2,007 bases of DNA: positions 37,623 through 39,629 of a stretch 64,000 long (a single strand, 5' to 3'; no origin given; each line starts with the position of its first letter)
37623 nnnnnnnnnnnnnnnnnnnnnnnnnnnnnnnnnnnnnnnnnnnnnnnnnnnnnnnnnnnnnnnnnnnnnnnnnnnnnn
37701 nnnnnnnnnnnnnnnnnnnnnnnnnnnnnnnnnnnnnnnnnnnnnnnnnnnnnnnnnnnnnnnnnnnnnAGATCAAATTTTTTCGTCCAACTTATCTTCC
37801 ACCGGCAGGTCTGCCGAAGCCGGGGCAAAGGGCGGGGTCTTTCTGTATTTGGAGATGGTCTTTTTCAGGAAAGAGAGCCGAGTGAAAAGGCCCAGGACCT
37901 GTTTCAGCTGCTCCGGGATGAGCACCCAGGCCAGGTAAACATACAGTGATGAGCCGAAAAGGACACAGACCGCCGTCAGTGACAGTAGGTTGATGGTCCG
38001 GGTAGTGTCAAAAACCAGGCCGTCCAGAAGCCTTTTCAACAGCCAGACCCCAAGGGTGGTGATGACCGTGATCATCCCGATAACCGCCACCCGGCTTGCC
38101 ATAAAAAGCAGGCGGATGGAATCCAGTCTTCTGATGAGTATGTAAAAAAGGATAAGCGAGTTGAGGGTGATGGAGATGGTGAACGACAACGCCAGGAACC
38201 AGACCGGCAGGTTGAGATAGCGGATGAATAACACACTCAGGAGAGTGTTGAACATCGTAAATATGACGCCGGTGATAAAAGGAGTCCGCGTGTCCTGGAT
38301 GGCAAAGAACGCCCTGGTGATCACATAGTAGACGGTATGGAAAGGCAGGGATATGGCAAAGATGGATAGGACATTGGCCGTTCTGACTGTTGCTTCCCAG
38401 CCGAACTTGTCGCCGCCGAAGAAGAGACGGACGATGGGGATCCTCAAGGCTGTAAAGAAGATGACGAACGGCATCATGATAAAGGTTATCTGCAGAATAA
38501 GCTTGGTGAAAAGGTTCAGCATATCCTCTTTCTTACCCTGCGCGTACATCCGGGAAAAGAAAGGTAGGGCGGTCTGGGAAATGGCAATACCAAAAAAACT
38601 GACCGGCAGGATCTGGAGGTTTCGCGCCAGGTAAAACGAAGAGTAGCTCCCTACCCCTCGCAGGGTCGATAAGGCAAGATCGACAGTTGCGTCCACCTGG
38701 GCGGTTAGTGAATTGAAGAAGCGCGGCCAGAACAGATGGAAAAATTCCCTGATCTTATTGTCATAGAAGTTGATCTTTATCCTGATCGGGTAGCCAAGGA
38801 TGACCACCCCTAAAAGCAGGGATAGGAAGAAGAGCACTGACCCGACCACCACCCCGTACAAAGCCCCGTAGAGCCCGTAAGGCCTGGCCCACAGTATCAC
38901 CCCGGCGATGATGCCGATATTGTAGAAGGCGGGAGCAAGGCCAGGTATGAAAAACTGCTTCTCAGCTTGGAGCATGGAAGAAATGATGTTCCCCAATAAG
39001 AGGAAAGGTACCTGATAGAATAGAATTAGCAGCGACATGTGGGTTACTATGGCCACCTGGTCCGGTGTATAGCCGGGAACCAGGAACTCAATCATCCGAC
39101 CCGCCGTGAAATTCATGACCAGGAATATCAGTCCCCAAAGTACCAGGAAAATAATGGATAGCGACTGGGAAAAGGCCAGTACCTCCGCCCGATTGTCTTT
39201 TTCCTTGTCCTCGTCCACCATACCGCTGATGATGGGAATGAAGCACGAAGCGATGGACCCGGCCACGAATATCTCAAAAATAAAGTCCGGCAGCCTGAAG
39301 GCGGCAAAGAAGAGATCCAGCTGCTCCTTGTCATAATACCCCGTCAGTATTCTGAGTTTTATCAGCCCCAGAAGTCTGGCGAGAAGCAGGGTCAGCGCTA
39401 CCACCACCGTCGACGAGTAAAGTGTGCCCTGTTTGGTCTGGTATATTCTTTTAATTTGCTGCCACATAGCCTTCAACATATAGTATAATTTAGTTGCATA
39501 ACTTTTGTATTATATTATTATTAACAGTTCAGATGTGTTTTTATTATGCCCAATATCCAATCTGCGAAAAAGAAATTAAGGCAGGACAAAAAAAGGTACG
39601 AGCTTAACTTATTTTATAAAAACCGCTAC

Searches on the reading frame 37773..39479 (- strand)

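Call 75: search_protein_families(library=pfam, proteins=[window:37773-39479:-], max_evalue=0.00001)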
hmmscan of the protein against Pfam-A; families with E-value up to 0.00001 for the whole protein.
window:37773-39479:- (568 aa): 2 families
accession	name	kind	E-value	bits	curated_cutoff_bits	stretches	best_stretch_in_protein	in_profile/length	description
PF03023.19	MurJ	-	8.8e-69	232.7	27.4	1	54-485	11-437/451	Lipid II flippase MurJ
PF13440.11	Polysacc_synt_3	-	3.1e-09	36.9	23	1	188-355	124-285/293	Polysaccharide biosynthesis protein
